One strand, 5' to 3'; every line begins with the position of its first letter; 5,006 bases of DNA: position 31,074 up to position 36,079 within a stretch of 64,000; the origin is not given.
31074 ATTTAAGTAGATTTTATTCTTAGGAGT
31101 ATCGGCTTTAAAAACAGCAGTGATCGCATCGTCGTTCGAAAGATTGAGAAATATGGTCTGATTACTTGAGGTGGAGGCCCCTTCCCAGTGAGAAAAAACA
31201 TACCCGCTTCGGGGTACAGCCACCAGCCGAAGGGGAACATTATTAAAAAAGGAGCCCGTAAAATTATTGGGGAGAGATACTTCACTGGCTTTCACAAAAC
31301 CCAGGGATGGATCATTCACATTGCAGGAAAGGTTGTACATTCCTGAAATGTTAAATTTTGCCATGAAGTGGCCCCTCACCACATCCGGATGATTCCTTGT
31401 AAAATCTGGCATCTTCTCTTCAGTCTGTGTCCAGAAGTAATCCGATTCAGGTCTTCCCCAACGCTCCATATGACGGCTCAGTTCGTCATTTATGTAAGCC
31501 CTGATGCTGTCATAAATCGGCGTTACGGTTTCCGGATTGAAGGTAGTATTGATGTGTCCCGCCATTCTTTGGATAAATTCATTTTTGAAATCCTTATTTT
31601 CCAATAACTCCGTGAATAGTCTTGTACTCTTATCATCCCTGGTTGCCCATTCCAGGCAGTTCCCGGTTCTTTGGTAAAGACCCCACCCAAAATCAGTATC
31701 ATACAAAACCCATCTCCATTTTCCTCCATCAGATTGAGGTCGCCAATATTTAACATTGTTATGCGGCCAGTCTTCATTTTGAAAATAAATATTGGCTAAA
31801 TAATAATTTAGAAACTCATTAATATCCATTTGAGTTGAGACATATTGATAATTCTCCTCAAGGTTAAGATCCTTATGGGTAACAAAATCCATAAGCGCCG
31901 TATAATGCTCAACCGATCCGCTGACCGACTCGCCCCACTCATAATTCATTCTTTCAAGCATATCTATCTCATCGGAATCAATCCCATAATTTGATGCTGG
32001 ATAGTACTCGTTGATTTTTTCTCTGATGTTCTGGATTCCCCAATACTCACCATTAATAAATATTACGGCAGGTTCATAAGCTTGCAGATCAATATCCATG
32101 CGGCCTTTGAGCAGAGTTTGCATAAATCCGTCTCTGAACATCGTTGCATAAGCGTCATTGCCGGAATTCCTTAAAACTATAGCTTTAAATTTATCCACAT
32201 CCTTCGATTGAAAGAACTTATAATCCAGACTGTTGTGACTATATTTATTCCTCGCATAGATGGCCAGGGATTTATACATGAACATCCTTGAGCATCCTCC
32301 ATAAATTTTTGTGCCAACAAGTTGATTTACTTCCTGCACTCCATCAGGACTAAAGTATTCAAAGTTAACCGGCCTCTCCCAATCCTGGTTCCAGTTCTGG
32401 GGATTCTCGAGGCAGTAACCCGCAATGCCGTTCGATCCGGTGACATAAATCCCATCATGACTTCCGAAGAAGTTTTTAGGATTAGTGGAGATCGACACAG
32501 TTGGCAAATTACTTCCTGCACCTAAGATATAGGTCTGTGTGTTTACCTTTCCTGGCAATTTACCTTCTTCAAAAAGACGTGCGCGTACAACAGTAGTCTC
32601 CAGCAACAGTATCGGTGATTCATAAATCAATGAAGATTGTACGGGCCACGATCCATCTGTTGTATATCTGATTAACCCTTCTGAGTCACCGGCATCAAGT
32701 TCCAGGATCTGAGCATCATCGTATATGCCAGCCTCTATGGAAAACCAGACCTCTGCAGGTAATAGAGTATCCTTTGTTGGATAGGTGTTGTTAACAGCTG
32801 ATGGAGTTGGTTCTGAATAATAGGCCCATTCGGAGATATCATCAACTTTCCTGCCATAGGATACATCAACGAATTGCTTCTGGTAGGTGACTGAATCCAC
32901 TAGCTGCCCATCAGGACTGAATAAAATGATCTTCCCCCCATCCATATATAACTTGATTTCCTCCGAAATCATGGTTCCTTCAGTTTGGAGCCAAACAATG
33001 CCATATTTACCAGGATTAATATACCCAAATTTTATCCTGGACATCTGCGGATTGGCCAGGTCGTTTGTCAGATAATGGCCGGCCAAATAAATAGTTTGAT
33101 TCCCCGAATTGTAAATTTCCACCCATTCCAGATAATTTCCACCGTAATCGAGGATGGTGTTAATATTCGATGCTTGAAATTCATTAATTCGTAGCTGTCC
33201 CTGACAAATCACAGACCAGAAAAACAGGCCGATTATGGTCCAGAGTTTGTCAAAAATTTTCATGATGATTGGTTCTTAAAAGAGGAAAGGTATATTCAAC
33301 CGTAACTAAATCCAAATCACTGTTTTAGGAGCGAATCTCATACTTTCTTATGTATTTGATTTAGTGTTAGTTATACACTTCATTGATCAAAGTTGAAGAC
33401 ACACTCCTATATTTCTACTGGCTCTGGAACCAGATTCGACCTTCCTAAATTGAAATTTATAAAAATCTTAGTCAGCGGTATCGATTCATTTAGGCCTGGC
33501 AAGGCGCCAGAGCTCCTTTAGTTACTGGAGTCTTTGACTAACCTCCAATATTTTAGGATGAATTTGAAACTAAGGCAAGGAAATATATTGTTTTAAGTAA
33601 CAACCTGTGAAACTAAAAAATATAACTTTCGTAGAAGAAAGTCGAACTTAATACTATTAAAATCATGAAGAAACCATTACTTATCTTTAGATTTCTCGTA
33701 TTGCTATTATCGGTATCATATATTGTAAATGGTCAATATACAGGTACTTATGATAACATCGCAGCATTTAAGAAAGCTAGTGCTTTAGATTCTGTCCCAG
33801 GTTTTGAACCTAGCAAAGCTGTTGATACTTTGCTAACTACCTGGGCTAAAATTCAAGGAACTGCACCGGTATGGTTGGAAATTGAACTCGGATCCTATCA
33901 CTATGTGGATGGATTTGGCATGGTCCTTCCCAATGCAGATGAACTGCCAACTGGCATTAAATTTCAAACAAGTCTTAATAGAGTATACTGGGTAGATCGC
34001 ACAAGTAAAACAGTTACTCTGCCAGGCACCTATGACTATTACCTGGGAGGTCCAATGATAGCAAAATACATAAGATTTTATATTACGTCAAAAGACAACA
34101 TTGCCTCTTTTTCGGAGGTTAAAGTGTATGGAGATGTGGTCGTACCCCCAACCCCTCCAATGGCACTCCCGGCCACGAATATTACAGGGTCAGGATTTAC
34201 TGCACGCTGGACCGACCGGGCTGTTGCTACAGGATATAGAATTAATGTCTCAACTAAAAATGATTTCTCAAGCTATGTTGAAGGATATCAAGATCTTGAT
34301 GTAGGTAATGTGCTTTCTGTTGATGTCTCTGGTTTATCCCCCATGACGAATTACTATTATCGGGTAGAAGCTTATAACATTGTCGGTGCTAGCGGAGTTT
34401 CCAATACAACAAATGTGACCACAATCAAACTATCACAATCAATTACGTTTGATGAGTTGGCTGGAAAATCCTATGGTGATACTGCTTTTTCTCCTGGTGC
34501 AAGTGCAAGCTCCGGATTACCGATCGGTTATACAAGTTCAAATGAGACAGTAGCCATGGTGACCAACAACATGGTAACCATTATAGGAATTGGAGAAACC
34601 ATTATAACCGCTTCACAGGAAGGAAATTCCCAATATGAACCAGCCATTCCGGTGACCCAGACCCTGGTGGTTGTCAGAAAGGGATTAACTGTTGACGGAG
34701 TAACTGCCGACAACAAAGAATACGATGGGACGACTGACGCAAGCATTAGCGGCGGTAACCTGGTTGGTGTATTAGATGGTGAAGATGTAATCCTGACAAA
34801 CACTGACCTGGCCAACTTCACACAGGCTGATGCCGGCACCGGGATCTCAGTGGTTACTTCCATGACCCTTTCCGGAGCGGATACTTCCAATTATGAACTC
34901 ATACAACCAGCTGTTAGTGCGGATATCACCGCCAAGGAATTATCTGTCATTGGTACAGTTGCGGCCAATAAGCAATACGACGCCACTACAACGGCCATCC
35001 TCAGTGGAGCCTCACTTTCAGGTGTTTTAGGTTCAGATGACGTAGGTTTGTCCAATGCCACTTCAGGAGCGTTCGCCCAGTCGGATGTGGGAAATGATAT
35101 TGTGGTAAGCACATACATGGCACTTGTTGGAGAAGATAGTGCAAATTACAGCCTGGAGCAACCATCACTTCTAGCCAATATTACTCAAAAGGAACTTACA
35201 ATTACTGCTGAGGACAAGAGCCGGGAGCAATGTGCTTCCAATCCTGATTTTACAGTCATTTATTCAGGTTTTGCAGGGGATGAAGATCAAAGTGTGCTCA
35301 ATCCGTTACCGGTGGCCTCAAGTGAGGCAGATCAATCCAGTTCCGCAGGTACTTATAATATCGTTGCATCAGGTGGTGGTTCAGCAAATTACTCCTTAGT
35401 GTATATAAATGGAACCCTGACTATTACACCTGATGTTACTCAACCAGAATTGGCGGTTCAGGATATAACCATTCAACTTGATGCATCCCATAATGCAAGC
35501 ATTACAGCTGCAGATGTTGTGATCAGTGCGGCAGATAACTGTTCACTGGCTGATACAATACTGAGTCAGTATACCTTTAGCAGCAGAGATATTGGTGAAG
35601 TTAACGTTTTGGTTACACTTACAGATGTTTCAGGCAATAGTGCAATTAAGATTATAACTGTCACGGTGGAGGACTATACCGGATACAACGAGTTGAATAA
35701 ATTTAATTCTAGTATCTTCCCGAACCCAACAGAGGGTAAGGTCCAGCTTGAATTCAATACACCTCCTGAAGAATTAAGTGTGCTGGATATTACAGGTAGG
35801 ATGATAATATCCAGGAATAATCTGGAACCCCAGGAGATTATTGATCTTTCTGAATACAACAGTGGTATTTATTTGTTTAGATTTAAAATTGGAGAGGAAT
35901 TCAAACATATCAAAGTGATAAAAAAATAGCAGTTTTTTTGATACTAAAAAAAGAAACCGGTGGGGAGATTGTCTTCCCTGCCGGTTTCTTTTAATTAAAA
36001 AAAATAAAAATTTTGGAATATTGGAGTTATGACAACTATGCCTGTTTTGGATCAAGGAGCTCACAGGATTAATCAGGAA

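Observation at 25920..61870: AT-rich composite island: Wzx/Wzy polysaccharide locus interleaved with five T9SS cargo genes carrying glycan-active or glycan-binding heads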

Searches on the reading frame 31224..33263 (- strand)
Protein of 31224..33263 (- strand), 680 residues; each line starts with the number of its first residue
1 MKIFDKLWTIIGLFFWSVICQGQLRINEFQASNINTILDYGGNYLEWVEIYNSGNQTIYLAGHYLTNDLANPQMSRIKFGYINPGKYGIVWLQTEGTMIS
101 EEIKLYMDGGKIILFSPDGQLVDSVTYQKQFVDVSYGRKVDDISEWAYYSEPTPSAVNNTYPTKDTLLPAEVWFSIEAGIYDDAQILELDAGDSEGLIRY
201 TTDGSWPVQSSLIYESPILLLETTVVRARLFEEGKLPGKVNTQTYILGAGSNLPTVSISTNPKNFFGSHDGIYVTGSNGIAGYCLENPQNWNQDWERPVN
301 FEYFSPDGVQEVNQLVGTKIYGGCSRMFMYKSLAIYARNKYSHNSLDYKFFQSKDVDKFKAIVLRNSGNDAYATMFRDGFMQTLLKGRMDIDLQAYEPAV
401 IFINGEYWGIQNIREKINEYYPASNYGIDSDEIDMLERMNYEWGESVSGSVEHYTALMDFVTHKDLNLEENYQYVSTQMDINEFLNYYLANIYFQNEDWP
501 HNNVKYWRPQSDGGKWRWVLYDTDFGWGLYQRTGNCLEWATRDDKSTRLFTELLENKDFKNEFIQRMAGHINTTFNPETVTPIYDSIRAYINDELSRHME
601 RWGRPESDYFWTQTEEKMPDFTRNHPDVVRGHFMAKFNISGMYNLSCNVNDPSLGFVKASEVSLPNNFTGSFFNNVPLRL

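Call 25: find_homologous_proteins(query=window:31224-33263:-, max_evalue=1e-30)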
Query window:31224-33263:- (680 aa): 1839 proteins with E <= 1e-30 among 8000 candidates; the best 120 are listed.
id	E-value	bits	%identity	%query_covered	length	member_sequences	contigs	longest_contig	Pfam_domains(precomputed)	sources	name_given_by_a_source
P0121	6.9e-238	810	64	76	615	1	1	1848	PF08757.18,PF00932.26,PF13287.13,PF13290.14,PF18998.7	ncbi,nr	ncbi:MAG: CotH kinase family protein, partial [Bacteroidales bacterium]|nr:CotH kinase family protei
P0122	8.5e-203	694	42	97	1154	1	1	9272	PF08757.18,PF00932.26,PF13287.13,PF13290.14,PF18998.7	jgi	jgi:hypothetical protein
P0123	1.5e-196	673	57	67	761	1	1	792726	PF08757.18,PF00932.26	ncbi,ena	-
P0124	4.5e-196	671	44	99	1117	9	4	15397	PF08757.18,PF00932.26,PF13287.13,PF18962.8,PF13290.14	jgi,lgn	jgi:hypothetical protein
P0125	3.8e-188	645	42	97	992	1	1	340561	PF08757.18,PF00932.26,PF13287.13,PF18962.8,PF13290.14,PF13860.13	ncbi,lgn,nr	ncbi:MAG: T9SS C-terminal target domain-containing protein [Calditrichaeota bacterium]|nr:MAG: T9SS 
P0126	4.7e-187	642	45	99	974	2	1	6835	PF08757.18,PF00932.26,PF13287.13,PF18962.8,PF13290.14,PF18998.7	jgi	-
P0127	1.1e-186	640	44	97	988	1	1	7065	PF08757.18,PF00932.26,PF13287.13,PF18962.8,PF13290.14,PF18998.7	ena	-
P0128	1.3e-185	637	44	98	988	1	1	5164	PF08757.18,PF00932.26,PF13287.13,PF18962.8,PF13290.14,PF18998.7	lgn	-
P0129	4.6e-185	635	43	99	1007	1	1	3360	PF08757.18,PF00932.26,PF13287.13,PF18962.8,PF13290.14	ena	-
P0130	2.0e-182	626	43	99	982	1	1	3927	PF08757.18,PF00932.26,PF13287.13,PF18962.8,PF13290.14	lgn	-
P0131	7.4e-181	621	42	99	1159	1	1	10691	PF08757.18,PF00932.26,PF13287.13,PF18962.8,PF13290.14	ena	-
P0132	9.4e-181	621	42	97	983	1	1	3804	PF08757.18,PF00932.26,PF13287.13,PF18962.8,PF13290.14,PF18998.7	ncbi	ncbi:MAG: CotH kinase family protein [Candidatus Neomarinimicrobiota bacterium]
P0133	1.2e-178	614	42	96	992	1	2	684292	PF08757.18,PF00932.26,PF13287.13,PF13290.14,PF13860.13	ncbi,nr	ncbi:MAG: CotH kinase family protein [Deferribacteres bacterium]|nr:CotH kinase family protein [cand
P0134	2.3e-178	613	43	97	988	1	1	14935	PF08757.18,PF00932.26,PF13287.13,PF18962.8,PF13290.14,PF18998.7,PF13860.13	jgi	-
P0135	4.3e-177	609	41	99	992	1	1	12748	PF08757.18,PF13585.13,PF00932.26,PF13287.13,PF18962.8,PF13290.14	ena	-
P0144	1.2e-170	587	42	97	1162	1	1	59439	PF08757.18,PF00932.26,PF13287.13,PF18962.8,PF13290.14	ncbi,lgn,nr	ncbi:MAG: CotH kinase family protein [Bacteroidales bacterium]|nr:CotH kinase family protein [Bacter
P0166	7.3e-163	562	42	97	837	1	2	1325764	PF08757.18,PF00932.26,PF13287.13,PF18962.8,PF13290.14,PF18998.7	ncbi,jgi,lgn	-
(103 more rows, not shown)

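Call 26: find_encoding_contigs(protein=P0123, flank=10000, max_places=2)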
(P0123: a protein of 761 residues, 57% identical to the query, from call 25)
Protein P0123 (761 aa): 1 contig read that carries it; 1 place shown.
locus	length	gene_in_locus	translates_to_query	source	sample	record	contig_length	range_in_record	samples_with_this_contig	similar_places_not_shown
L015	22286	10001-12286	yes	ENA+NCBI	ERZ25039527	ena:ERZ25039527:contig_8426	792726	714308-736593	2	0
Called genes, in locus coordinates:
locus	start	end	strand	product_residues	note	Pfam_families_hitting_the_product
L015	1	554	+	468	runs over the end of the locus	-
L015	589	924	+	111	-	-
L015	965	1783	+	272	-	-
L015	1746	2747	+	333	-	PF13692:Glyco_trans_1_4 (weak)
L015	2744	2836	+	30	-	-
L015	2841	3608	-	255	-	PF04794:YdjC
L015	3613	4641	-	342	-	-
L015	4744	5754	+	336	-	PF00535:Glycos_transf_2, PF10111:Glyco_tranf_2_2, PF13641:Glyco_tranf_2_3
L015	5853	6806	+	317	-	PF21294:Polysacc_lyase_14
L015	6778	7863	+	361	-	PF00041:fn3, PF25523:Ig_RIMBP2 (faint), PF21470:BppU-like_C (faint), PF25059:FN3_DSCAM-DSCAML_C (faint), PF00041:fn3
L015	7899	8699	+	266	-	PF13385:Laminin_G_3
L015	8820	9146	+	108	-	PF18962:Por_Secre_tail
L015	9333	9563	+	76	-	PF00932:LTD (weak)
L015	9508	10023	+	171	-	PF13290:CHB_HEX_C_1, PF13287:Fn3_assoc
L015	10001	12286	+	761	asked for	PF08757:CotH, PF00932:LTD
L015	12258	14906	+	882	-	PF00932:LTD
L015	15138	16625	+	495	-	PF00657:Lipase_GDSL (weak), PF13472:Lipase_GDSL_2 (weak), PF00041:fn3 (weak), PF24489:Ig_J_second (faint), PF00041:fn3 (weak)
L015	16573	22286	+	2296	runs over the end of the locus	PF00041:fn3 (weak), PF06486:DUF1093 (faint), PF10179:NDNF (faint), PF16655:PhoD_N (faint), PF16656:Pur_ac_phosph_N (faint), PF24489:Ig_J_second (faint), PF25059:FN3_DSCAM-DSCAML_C (faint), PF00041:fn3, +2 more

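Call 27: find_encoding_contigs(protein=P0144, flank=10000, max_places=2)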
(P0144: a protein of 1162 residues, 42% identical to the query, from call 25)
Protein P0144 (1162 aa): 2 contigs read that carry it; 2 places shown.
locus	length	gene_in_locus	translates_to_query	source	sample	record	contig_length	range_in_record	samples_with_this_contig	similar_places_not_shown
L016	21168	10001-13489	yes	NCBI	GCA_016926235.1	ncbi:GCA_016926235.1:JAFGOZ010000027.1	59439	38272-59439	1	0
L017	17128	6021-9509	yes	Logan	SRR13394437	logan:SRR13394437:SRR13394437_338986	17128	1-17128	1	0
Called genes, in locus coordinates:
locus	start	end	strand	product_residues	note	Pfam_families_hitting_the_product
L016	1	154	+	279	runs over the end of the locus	-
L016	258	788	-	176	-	PF00293:NUDIX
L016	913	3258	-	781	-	PF02463:SMC_N (weak), PF13175:AAA_15, PF13304:AAA_21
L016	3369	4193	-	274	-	PF07228:SpoIIE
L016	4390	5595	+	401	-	PF13650:Asp_protease_2, PF13975:gag-asp_proteas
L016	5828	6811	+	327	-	PF00291:PALP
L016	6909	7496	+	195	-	-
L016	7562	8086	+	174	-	-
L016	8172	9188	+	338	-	PF13529:Peptidase_C39_2 (weak)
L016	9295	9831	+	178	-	-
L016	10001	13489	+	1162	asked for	PF00932:LTD, PF13290:CHB_HEX_C_1, PF13287:Fn3_assoc, PF08757:CotH, PF00932:LTD, PF18962:Por_Secre_tail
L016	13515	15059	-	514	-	PF07660:STN, PF13620:CarboxypepD_reg (weak), PF13715:CarbopepD_reg_2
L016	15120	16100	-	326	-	PF04773:FecR, PF16344:FecR_C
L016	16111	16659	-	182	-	PF07638:Sigma70_ECF (weak), PF04542:Sigma70_r2, PF08281:Sigma70_r4_2, PF04545:Sigma70_r4 (weak)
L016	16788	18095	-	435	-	PF13620:CarboxypepD_reg (faint), PF13715:CarbopepD_reg_2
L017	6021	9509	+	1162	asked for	PF00932:LTD, PF13290:CHB_HEX_C_1, PF13287:Fn3_assoc, PF08757:CotH, PF00932:LTD, PF18962:Por_Secre_tail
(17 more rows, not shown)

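Call 71: find_encoding_contigs(protein=P0125, flank=8000, max_places=1)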
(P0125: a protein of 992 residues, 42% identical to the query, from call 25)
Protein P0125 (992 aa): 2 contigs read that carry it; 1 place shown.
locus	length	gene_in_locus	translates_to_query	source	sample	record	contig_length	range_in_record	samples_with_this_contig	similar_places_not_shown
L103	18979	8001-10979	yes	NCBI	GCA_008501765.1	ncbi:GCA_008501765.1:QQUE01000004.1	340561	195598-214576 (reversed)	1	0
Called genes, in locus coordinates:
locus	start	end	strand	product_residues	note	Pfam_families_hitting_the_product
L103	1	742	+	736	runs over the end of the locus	PF13166:AAA_13, PF13304:AAA_21 (faint)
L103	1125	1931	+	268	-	PF20240:DUF6597, PF12833:HTH_18, PF00165:HTH_AraC (weak)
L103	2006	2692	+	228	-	PF14329:DUF4386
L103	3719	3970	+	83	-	-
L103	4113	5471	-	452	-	-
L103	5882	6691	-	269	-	PF13646:HEAT_2 (weak)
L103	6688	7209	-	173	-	PF07638:Sigma70_ECF (weak), PF04542:Sigma70_r2, PF08281:Sigma70_r4_2, PF04545:Sigma70_r4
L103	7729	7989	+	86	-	-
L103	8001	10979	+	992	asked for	PF00932:LTD, PF13290:CHB_HEX_C_1, PF13287:Fn3_assoc, PF08757:CotH, PF00932:LTD, PF13860:FlgD_ig, PF18962:Por_Secre_tail (weak)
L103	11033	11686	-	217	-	PF06790:UPF0259, PF06161:DUF975 (weak)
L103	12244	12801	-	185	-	-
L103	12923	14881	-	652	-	PF00082:Peptidase_S8, PF18962:Por_Secre_tail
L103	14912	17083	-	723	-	PF09826:Beta_propel (faint), PF08309:LVIVD, PF22494:choice_anch_I (faint), PF08309:LVIVD, PF18962:Por_Secre_tail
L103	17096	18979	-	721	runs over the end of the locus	PF16402:DUF5010 (weak), PF16158:N_BRCA1_IG (weak), PF18962:Por_Secre_tail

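Call 72: find_encoding_contigs(protein=P0166, flank=8000, max_places=1)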
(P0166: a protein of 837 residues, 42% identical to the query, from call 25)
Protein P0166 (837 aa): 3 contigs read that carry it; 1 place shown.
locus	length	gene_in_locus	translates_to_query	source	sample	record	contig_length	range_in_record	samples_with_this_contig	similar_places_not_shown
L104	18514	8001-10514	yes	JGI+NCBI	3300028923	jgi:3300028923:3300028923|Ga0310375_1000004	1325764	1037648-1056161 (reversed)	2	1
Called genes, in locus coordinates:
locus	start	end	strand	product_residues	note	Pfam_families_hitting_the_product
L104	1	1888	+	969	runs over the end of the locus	PF01546:Peptidase_M20, PF04389:Peptidase_M28, PF00041:fn3 (weak), PF18962:Por_Secre_tail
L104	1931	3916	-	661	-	PF16314:DUF4954, PF25084:LbH_EIF2B (faint), PF25087:GMPPB_C (faint), PF20683:DUF6819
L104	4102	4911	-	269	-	PF01182:Glucosamine_iso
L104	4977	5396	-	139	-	PF01797:Y1_Tnp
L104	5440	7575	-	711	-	PF02629:CoA_binding (weak), PF13380:CoA_binding_2, PF13607:Succ_CoA_lig, PF19045:Ligase_CoA_2, PF13549:ATP-grasp_5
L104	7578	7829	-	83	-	PF00550:PP-binding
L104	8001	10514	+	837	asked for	PF00932:LTD, PF13290:CHB_HEX_C_1, PF13287:Fn3_assoc, PF08757:CotH, PF18998:Flg_new_2 (weak), PF18962:Por_Secre_tail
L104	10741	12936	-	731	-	PF08487:VIT, PF13757:VIT_2 (weak), PF00092:VWA, PF10138:vWA-TerF-like (weak), PF13519:VWA_2, PF13768:VWA_3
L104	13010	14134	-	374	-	PF00092:VWA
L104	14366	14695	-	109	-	PF01906:YbjQ_1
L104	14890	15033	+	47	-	-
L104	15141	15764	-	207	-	-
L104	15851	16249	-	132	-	-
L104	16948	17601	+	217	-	-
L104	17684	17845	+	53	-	-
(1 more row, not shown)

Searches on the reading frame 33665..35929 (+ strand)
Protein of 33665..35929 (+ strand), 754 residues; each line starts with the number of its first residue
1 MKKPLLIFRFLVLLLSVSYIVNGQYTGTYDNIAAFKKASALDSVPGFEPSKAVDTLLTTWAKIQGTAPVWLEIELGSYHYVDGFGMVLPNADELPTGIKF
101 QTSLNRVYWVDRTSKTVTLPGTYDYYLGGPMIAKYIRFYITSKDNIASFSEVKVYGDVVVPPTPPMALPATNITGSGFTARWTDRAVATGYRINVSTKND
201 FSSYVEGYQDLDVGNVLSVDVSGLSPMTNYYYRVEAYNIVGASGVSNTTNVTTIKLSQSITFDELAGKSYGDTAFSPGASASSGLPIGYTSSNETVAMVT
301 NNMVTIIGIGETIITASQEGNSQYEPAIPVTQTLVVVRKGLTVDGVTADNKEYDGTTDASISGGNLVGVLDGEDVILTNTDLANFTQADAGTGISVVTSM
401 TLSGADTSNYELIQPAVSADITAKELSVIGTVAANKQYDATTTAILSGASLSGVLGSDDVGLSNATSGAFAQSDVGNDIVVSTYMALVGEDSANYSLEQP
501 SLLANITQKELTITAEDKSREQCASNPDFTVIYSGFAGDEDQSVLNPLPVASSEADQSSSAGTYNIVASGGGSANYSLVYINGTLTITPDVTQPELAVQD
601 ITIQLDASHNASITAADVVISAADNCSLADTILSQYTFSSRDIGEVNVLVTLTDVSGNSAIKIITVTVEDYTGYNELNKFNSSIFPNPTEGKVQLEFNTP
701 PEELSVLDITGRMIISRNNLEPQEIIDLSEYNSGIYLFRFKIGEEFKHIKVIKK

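Call 3: search_protein_families(library=pfam, proteins=[window:33665-35929:+], max_evalue=0.01)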
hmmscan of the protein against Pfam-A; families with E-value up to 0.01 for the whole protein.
window:33665-35929:+ (754 aa): 8 families
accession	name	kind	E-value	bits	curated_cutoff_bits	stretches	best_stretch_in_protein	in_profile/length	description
PF18657.6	YDG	-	1.3e-27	96.3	25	2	338-414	2-81/85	YDG domain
PF18676.6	MBG_2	-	1.6e-17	64.3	25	1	511-586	1-72/72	MBG domain (YGX type)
PF00754.31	F5_F8_type_C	-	3e-11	44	28.2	1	45-151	10-126/127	F5/8 type C domain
PF18962.6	Por_Secre_tail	-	1.1e-10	42.1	27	1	684-749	1-71/75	Secretion system C-terminal sorting domain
PF00041.27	fn3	-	5.2e-08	33.4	25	1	164-251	2-83/84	Fibronectin type III domain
PF16656.11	Pur_ac_phosph_N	-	7.1e-06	26.9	30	1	174-253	11-93/93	Purple acid Phosphatase, N-terminal domain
PF22633.2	F5_F8_type_C_2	-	5.7e-05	24.1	27.8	1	52-138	2-91/91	NedA-like, galactose-binding domain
PF16655.11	PhoD_N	-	0.0047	17.9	30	0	192-238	31-80/90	PhoD-like phosphatase, N-terminal domain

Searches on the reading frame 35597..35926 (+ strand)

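Call 42: search_protein_families(library=ncbifam, proteins=[window:35597-35926:+], max_evalue=0.001)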
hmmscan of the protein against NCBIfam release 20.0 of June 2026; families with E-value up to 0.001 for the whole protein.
window:35597-35926:+ (110 aa): 2 families
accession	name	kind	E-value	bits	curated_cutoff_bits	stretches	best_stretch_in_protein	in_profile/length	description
TIGR04183.1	Por_Secre_tail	domain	9.9e-13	47.9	23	1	40-110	1-72/72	T9SS type A sorting domain-containing protein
NF038113.1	T9SSA_dep_M36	equivalog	7.3e-10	37.6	885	1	29-109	784-868/869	T9SS-dependent M36 family metallopeptidase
